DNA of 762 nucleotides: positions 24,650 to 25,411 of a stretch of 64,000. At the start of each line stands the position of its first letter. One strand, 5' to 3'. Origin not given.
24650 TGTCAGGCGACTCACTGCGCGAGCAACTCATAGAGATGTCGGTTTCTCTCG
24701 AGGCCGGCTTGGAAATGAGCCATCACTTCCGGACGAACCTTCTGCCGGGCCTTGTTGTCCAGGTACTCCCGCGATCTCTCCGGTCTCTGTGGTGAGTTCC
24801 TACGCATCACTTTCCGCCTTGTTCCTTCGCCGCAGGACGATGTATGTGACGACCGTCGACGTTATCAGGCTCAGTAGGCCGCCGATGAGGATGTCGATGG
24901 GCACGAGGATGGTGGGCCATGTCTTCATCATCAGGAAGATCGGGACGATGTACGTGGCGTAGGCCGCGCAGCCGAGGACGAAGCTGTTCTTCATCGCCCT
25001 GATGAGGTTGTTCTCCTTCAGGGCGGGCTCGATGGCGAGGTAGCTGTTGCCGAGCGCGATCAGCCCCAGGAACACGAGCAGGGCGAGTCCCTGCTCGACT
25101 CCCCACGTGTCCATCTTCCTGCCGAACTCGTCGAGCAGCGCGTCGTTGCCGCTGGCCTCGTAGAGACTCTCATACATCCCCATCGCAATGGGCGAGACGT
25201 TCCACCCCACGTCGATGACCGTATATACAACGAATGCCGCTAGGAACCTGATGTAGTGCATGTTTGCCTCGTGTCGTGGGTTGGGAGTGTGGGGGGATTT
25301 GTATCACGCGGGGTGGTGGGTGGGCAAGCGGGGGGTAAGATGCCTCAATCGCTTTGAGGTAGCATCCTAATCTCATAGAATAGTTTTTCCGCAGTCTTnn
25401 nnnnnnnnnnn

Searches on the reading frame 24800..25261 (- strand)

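Call 3: search_protein_families(library=pfam, proteins=[window:24800-25261:-], max_evalue=0.1)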
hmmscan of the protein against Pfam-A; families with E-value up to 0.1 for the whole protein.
window:24800-25261:- (153 aa): 1 family
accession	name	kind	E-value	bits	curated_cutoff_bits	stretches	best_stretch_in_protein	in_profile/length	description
PF09945.14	DUF2177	-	4.8e-11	43.3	26.9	1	4-137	3-121/124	Predicted membrane protein (DUF2177)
